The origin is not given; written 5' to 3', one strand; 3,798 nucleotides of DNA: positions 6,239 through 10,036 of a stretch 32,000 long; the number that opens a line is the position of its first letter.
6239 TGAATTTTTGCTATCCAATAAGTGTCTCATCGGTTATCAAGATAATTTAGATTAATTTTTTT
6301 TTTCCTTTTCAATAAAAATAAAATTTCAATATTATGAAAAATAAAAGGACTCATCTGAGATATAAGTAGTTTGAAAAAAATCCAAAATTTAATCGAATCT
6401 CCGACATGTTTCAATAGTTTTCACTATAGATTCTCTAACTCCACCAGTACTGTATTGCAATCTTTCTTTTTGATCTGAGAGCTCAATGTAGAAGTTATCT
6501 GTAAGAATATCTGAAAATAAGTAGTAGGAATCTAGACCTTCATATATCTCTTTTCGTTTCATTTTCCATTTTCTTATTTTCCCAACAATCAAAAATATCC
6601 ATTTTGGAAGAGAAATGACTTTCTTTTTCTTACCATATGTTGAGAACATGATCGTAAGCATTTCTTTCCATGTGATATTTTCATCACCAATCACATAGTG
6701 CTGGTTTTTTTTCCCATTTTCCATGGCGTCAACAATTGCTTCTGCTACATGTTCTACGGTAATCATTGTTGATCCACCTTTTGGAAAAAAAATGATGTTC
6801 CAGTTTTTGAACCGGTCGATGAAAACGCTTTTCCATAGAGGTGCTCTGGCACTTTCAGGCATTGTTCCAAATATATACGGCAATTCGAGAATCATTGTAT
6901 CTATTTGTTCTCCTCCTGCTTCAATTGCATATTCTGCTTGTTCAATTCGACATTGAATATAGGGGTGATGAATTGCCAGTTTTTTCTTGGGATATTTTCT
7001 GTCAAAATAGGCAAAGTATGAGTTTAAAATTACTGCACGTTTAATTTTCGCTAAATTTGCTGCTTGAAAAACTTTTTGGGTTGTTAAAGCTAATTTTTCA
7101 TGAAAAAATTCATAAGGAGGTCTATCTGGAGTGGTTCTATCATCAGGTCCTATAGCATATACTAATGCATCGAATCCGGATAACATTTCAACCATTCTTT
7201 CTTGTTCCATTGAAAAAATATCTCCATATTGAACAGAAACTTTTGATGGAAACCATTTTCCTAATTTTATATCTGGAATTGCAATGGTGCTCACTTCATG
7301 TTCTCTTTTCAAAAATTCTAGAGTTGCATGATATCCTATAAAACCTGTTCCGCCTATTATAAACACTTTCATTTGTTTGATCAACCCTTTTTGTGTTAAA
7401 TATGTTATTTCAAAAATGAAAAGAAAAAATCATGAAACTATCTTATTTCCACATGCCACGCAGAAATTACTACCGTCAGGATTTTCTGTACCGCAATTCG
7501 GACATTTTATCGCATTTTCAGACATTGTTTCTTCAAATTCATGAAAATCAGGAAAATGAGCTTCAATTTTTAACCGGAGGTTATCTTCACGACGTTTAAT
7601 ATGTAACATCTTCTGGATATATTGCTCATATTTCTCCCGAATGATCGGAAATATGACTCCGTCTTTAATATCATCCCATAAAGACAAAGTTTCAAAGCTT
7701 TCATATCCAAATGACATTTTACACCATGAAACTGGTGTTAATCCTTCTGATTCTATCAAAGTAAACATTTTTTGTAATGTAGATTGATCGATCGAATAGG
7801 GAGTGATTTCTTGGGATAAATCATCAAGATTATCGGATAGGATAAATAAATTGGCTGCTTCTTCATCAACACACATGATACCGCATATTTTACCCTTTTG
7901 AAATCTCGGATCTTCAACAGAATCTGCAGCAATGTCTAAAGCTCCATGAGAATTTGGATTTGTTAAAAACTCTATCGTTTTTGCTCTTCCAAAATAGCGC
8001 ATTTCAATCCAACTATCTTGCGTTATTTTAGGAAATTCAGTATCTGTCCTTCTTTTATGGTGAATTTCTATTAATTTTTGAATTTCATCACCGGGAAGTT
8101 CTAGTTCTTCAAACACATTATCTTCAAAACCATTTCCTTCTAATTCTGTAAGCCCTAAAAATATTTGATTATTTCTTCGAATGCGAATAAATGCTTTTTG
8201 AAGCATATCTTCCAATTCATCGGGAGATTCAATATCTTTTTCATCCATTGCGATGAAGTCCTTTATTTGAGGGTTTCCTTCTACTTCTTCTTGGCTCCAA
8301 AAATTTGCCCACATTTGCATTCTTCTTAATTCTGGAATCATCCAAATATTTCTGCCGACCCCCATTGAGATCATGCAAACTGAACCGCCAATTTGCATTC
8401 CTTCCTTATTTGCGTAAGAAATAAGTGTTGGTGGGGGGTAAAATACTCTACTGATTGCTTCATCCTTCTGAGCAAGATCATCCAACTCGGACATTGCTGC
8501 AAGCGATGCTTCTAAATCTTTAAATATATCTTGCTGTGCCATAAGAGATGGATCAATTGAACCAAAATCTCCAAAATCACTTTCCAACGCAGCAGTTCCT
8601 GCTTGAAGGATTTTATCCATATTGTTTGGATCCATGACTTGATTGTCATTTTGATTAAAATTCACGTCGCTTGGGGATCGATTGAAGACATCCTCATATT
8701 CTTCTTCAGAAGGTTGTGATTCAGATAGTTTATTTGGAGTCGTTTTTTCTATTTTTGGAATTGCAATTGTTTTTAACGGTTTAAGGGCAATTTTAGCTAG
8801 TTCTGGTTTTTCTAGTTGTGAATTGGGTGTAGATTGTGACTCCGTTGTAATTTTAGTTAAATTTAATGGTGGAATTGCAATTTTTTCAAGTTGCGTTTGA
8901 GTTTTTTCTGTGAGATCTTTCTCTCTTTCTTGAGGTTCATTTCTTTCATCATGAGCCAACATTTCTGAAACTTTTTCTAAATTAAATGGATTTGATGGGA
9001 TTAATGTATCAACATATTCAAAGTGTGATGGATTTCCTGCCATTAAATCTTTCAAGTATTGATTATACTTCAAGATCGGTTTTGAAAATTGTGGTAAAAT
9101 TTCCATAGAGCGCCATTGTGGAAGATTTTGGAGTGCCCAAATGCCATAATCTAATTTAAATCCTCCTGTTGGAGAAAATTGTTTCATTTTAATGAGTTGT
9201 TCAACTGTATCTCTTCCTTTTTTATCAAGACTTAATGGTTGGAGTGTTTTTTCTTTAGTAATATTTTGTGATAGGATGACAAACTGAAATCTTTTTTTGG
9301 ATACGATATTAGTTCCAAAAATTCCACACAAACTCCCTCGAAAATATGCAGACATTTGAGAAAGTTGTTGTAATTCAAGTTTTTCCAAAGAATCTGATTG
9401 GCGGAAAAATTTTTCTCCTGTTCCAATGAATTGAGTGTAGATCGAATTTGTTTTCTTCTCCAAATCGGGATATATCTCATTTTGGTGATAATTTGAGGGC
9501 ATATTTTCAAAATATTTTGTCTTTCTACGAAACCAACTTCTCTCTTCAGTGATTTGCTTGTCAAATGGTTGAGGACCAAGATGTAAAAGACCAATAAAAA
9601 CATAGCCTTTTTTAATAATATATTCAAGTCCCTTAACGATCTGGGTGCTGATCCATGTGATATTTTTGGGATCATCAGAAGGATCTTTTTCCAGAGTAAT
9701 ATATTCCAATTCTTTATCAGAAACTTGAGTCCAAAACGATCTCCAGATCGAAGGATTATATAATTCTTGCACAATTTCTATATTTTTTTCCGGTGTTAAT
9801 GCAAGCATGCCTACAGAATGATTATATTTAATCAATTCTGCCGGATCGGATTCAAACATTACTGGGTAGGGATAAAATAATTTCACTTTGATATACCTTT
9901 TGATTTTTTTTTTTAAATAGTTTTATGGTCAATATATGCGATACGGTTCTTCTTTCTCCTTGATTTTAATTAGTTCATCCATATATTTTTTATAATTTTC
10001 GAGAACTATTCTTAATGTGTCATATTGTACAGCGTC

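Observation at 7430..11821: Two adjacent paralogous genes carry four copies of an unassigned ~290-aa module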

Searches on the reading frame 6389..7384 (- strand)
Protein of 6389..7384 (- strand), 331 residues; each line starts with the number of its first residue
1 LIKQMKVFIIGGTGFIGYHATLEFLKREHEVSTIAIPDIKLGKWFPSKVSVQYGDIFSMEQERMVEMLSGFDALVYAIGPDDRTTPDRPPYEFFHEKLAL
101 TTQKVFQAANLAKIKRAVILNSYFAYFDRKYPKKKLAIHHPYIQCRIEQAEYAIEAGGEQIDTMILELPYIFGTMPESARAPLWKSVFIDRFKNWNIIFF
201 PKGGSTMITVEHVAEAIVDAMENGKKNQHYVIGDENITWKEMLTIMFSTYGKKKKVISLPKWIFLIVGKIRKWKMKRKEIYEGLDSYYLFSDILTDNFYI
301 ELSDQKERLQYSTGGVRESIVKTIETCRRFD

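Call 4: search_protein_families(library=pfam, proteins=[window:6389-7384:-], max_evalue=1)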
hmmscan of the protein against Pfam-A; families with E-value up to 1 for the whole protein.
window:6389-7384:- (331 aa): 4 families
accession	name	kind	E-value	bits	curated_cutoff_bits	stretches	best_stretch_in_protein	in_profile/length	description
PF01370.27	Epimerase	-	6e-10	39.4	20.9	1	7-233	1-240/240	NAD dependent epimerase/dehydratase family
PF13460.12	NAD_binding_10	-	3e-09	37.5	27.2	1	11-152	1-130/184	NAD(P)H-binding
PF01073.25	3Beta_HSD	-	0.00011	21.8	22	1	9-131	2-125/280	3-beta hydroxysteroid dehydrogenase/isomerase family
PF16363.11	GDP_Man_Dehyd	-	0.016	15.1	27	1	8-34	1-27/332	GDP-mannose 4,6 dehydratase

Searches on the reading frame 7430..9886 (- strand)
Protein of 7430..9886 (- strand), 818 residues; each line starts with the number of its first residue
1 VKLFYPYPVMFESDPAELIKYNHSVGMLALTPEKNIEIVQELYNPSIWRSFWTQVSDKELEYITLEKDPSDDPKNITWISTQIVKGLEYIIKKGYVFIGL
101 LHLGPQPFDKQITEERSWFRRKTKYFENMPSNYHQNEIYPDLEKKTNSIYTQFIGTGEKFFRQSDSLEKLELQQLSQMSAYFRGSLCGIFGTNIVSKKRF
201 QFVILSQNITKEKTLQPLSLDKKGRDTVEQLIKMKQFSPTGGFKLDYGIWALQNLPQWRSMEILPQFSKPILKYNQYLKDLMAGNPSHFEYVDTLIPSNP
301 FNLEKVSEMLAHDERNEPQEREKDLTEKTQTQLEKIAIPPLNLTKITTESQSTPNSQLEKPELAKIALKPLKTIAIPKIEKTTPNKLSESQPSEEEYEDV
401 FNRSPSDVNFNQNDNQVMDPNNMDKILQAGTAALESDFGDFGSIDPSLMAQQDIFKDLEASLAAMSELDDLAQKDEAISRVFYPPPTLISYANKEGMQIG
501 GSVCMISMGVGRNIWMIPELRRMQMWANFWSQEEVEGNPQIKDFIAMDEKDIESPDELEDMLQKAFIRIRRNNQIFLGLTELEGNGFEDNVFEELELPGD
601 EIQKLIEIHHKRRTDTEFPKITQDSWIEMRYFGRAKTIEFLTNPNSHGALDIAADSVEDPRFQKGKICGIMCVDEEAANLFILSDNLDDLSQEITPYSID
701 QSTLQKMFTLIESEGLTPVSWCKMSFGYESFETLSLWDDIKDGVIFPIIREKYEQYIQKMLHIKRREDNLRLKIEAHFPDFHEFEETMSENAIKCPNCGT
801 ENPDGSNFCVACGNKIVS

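Call 4: search_protein_families(library=pfam, proteins=[window:7430-9886:-], max_evalue=1)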
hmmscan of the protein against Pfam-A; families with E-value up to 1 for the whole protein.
window:7430-9886:- (818 aa): 10 families
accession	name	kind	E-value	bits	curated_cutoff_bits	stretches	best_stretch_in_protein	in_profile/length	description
PF13240.11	Zn_Ribbon_1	-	5.6e-08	32.8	25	1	794-815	1-22/23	zinc-ribbon domain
PF12773.13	DZR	-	6.4e-05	23.5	27.3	1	795-816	1-22/45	Double zinc ribbon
PF13248.11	Zn_ribbon_3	-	0.00017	21.4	27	1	793-816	3-26/26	zinc-ribbon domain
PF24463.1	DUF7577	-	0.00042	20.3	28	1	793-814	3-24/27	Domain of unknown function (DUF7577)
PF17032.10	Zn_ribbon_15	-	0.071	14.4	28.9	1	790-813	50-73/73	zinc-ribbon family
PF24460.1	DUF7575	-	0.13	12.1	28.5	1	791-814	2-25/28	Domain of unknown function (DUF7575)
PF08271.17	Zn_Ribbon_TF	-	0.27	11.3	29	1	794-816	2-29/43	TFIIB zinc-binding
PF10122.14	Zn_ribbon_Com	-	0.31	11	22.9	1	788-802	20-34/52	Mu-like prophage protein Com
PF14952.11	zf-tcix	-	0.33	11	31.2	1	794-809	12-27/42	Putative treble-clef, zinc-finger, Zn-binding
PF00641.23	Zn_ribbon_RanBP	-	0.41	10.4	27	1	794-814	6-26/30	Zn-finger in Ran binding protein and others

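Call 5: search_protein_families(library=ncbifam, proteins=[window:7430-9886:-], max_evalue=1)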
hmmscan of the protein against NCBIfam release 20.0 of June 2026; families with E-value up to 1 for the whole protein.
window:7430-9886:- (818 aa): 2 families
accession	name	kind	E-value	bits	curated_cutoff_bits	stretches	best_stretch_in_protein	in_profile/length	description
NF045510.1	4Cys_prefix_kin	domain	0.2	11.9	24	0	796-815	5-25/26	4-Cys prefix domain-containing protein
NF005651.0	PRK07418.1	subfamily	0.3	9.2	942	1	787-816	588-617/617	acetolactate synthase large subunit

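Call 9: find_homologous_proteins(query=window:7430-9886:-, max_evalue=0.001)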
Query window:7430-9886:- (818 aa): 15 proteins with E <= 0.001 among 8000 candidates.
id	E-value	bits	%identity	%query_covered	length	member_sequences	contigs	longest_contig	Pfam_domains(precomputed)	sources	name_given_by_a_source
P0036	0.0e+0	1878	100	100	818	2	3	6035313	PF13240.12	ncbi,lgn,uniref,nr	ncbi:hypothetical protein NEF87_003726 [Candidatus Lokiarchaeum ossiferum]|uniref:Zinc-ribbon domain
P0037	0.0e+0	1527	83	99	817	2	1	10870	PF13240.12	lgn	-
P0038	5.6e-219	747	46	95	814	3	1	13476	-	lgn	-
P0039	1.5e-206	706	46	96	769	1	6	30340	-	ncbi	ncbi:MAG: hypothetical protein ACTSWX_03555 [Promethearchaeota archaeon]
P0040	4.4e-204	698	45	90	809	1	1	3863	-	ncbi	ncbi:MAG: hypothetical protein ACTSVZ_09455, partial [Promethearchaeota archaeon]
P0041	7.6e-201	687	43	96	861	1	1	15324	-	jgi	jgi:hypothetical protein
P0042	1.0e-197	677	45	95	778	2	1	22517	-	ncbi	-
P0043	3.0e-196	672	44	96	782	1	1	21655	-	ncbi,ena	-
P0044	1.7e-194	666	44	95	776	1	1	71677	-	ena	-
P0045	1.3e-190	654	44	96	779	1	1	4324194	-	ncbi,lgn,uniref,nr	ncbi:hypothetical protein DSAG12_01308 [Promethearchaeum syntrophicum]|uniref:Uncharacterized protei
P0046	2.4e-179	616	40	95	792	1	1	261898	-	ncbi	ncbi:hypothetical protein [Candidatus Harpocratesius sp.]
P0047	1.8e-174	600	44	89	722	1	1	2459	-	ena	-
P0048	2.4e-172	593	39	95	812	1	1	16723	-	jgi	jgi:hypothetical protein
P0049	5.6e-169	582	45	85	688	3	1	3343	-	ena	-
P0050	3.0e-155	537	43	82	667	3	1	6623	-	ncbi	ncbi:MAG: hypothetical protein ACTSPA_10555, partial [Promethearchaeota archaeon]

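Call 39: search_protein_families(library=padloc, proteins=[window:7430-9886:-], max_evalue=0.1)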
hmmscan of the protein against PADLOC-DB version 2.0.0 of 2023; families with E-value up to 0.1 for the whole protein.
window:7430-9886:- (818 aa): 0 families

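Call 41: find_encoding_contigs(protein=P0046, flank=10000, max_places=1)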
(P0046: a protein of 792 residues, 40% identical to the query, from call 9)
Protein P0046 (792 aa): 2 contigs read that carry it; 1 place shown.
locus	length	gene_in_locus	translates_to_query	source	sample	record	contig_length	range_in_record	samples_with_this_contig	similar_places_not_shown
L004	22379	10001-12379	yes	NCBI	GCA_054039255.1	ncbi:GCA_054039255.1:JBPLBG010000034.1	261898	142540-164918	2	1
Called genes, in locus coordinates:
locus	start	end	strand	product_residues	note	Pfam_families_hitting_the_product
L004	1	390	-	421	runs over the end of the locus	PF02635:DsrE (weak)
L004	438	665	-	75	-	PF01206:TusA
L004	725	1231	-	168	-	PF04143:Sulf_transp (weak)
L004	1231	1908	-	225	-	PF04143:Sulf_transp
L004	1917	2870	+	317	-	PF00126:HTH_1, PF03466:LysR_substrate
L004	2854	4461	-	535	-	PF00890:FAD_binding_2, PF01134:GIDA (faint), PF01266:DAO, PF03486:HI0933_like (faint), PF07992:Pyr_redox_2 (faint), PF12831:FAD_oxidored (weak), PF02910:Succ_DH_flav_C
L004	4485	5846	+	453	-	PF00082:Peptidase_S8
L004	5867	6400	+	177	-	PF04307:YdjM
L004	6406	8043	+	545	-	PF00346:Complex1_49kDa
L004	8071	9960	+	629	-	-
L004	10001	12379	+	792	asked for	-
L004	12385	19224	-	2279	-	PF02369:Big_1 (faint)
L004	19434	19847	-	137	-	PF00903:Glyoxalase (faint)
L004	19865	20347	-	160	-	PF22769:DCD, PF00692:dUTPase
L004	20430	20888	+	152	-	PF00583:Acetyltransf_1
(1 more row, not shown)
